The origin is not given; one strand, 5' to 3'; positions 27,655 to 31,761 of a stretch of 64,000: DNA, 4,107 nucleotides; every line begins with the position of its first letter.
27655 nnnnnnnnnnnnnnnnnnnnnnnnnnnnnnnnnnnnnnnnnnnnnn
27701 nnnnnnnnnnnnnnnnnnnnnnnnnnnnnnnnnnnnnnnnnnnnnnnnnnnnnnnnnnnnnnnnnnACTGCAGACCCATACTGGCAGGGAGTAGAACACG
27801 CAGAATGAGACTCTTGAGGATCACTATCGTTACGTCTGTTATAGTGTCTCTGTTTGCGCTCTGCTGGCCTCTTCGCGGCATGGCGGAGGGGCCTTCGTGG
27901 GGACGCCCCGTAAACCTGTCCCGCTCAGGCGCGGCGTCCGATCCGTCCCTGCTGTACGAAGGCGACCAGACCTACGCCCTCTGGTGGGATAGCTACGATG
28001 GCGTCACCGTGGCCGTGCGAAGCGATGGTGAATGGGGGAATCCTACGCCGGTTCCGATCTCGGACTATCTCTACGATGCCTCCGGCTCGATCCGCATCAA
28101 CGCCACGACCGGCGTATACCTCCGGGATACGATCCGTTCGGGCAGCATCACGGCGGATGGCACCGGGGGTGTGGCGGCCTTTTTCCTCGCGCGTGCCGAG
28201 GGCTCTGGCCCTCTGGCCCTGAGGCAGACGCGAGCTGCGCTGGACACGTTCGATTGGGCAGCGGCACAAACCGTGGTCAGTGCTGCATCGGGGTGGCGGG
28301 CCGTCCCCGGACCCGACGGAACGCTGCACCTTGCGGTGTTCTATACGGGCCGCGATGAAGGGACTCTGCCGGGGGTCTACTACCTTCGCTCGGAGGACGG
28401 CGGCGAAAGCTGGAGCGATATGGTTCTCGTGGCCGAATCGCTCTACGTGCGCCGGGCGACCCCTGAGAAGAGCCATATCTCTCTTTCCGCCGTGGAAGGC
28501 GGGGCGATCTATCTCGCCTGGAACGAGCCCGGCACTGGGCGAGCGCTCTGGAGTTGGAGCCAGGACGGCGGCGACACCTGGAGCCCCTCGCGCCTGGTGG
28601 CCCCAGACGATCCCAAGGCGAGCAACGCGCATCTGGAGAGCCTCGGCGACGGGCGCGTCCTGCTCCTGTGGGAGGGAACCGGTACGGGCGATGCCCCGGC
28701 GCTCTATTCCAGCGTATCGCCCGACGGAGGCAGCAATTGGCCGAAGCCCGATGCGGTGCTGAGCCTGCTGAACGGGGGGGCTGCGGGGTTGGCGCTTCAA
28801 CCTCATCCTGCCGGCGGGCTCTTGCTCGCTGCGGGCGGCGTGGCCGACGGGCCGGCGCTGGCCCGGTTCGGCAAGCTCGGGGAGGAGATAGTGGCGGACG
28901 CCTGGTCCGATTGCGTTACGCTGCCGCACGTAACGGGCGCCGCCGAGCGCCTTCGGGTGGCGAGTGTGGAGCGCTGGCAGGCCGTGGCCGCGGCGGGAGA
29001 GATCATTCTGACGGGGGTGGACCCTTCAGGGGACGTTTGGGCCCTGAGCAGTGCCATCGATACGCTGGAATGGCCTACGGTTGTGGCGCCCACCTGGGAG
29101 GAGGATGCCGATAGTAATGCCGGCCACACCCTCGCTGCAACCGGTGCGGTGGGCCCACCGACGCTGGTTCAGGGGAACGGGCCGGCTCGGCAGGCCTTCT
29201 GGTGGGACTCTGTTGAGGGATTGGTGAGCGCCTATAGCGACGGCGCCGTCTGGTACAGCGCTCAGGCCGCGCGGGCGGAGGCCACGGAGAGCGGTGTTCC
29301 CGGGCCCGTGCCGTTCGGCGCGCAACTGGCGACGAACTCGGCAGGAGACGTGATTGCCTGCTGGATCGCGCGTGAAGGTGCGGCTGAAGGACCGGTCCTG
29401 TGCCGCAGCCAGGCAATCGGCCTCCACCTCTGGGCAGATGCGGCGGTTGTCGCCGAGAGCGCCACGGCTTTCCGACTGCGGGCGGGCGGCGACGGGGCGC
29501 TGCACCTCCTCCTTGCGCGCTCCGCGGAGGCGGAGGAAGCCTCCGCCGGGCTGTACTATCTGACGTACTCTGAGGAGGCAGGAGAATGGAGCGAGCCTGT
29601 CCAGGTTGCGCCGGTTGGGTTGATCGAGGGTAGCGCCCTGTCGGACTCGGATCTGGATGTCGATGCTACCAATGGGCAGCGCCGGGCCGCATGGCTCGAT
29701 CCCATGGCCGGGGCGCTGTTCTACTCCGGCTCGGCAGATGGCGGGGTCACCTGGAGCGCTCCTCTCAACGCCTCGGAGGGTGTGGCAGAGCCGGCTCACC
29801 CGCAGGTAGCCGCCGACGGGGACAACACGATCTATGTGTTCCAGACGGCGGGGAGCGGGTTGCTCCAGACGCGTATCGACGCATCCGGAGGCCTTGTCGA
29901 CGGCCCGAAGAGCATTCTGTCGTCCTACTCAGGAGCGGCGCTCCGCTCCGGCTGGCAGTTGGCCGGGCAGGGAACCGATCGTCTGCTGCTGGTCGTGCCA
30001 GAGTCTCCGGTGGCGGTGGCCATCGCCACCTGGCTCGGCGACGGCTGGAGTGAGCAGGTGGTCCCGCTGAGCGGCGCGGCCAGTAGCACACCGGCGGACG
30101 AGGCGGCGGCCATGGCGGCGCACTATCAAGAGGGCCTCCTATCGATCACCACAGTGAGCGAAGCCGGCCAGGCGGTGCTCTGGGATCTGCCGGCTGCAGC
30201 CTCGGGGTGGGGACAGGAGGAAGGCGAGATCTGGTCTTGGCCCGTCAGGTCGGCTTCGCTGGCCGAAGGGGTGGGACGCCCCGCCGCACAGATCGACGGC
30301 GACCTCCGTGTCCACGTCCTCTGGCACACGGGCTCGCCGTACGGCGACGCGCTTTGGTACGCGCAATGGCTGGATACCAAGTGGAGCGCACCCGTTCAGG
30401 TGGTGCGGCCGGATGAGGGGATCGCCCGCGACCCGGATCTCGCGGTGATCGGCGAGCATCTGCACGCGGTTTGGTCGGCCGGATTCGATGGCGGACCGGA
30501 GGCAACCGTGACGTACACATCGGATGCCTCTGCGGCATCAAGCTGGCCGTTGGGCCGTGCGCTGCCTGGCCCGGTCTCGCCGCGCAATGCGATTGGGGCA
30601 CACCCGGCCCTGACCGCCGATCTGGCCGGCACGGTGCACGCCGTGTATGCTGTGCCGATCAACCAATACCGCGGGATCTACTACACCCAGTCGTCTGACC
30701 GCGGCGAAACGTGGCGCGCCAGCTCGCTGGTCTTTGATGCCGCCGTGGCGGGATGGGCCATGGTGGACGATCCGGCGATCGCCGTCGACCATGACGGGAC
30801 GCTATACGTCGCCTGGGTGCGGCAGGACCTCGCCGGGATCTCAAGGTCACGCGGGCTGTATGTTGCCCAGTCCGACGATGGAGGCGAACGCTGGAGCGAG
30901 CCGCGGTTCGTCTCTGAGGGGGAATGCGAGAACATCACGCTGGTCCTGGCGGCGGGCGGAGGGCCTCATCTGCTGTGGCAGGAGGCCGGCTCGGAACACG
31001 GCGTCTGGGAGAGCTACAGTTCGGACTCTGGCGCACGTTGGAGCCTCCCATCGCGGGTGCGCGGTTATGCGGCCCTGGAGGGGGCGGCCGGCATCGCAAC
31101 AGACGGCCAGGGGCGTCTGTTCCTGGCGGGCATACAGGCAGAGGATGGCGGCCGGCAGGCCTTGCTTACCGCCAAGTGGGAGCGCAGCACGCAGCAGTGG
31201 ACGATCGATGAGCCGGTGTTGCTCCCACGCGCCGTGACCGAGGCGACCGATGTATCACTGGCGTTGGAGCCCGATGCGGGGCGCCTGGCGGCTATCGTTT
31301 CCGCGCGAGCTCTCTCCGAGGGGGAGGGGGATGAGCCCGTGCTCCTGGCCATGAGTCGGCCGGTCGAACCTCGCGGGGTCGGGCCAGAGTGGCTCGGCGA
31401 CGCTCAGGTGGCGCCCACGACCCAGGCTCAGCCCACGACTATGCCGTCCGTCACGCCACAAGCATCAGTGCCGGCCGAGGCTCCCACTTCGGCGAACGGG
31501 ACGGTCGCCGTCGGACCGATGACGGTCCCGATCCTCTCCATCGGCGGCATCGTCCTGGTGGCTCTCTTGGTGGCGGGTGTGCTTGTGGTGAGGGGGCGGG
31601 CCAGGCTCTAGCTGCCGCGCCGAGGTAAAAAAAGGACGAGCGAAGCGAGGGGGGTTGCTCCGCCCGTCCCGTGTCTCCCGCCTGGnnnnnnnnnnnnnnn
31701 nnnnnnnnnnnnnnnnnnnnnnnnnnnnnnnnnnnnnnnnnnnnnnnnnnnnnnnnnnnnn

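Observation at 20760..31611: Translationally coupled surface-glycosylation operon: UDP-HexNAc dehydrogenase / acetyltransferase / GtrB-like GT2 / B12-radical-SAM / Wzy_C-TPR ligase, followed by a giant Asp-box surface protein (candidate glycosylation target)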

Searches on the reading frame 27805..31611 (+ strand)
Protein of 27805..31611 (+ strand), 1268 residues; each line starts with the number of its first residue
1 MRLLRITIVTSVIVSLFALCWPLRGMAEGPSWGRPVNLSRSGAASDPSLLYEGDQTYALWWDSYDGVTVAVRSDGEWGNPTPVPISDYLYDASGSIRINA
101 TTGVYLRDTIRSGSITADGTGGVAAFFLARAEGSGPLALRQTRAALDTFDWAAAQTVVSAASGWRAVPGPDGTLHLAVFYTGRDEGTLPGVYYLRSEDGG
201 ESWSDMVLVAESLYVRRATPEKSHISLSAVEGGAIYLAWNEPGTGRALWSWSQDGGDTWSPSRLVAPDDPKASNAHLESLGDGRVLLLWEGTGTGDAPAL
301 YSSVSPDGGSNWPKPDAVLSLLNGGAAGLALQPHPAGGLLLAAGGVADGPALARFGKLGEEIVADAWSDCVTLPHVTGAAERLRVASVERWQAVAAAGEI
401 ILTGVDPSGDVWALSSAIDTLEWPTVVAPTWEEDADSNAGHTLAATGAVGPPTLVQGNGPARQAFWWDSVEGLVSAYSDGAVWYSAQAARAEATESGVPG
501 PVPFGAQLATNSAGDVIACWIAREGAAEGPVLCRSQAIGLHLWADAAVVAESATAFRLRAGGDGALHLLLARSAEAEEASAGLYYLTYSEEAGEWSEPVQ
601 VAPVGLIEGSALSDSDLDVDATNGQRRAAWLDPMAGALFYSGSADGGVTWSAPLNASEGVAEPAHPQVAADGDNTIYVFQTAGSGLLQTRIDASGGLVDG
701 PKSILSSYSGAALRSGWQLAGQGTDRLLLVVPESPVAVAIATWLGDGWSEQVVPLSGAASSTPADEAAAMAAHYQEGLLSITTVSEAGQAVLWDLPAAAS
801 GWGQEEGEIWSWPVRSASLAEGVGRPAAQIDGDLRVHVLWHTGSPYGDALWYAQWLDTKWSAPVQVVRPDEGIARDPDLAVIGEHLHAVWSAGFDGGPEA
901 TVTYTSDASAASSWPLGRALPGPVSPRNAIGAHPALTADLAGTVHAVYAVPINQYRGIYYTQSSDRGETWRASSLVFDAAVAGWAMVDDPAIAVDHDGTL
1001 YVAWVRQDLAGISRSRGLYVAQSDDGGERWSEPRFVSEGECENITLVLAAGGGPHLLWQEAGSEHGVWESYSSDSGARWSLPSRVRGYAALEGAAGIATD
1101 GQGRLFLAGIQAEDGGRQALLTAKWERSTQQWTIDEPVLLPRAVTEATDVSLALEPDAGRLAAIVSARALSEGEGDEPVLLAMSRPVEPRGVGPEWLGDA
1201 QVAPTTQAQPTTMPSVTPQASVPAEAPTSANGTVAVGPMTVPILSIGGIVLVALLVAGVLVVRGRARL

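Call 3: search_protein_families(library=pfam, proteins=[window:27805-31611:+], max_evalue=0.01)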
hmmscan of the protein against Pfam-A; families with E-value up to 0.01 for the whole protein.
window:27805-31611:+ (1268 aa): 4 families
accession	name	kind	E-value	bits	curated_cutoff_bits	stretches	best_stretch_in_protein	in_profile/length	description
PF13088.12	BNR_2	-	2.6e-23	83.2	31.4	2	885-1132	2-248/277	BNR repeat-like domain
PF04616.20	Glyco_hydro_43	-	0.0005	19.9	32.2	0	954-1041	91-174/288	Glycosyl hydrolases family 43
PF15892.11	BNR_4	-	0.0029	17.5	27.3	0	992-1031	155-194/272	BNR repeat-containing family member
PF02012.26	BNR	-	0.0036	17.5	27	0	251-261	2-12/12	BNR/Asp-box repeat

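Call 4: search_protein_families(library=ncbifam, proteins=[window:27805-31611:+], max_evalue=0.01)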
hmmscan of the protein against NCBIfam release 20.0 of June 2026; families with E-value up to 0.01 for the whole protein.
window:27805-31611:+ (1268 aa): 2 families
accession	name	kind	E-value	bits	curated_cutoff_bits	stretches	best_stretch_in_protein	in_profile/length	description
NF053835.1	PDIAV_lipo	equivalog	0.00027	20.4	90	1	920-1008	134-220/458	PDIAV motif-containing lipoprotein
NF052497.1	AlphRhmnaseBT3686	equivalog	0.0081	14.7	700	0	992-1032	197-237/424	alpha-l-rhamnosidase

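Call 52: search_solved_structures(query=window:27805-31611:+, max_evalue=0.1)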
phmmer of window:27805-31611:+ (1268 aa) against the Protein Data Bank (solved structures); distinct sequences matched with E-value up to 0.1: 5.
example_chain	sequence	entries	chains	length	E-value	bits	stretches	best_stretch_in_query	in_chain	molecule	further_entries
8t26_A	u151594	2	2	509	0.00017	23.1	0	989-1082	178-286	Sialidase, putative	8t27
8feb_A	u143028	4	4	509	0.00021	22.7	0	989-1080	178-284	Sialidase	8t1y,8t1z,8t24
8gn6_A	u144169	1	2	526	0.00026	22.4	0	990-1048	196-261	Sialidase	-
8gn6_C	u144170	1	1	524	0.00026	22.4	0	990-1049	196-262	Sialidase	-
5hx0_A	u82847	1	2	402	0.08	14.2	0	156-310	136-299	Uncharacterized protein Dfer_1899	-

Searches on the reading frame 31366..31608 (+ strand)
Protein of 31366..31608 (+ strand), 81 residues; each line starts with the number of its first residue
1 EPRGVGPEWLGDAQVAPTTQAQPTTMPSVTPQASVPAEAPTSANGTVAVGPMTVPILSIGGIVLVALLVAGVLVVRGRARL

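Call 60: search_protein_families(library=ncbifam, proteins=[window:31366-31608:+], max_evalue=1)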
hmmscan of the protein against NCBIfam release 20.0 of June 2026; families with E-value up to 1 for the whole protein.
seq(81 aa): 0 families
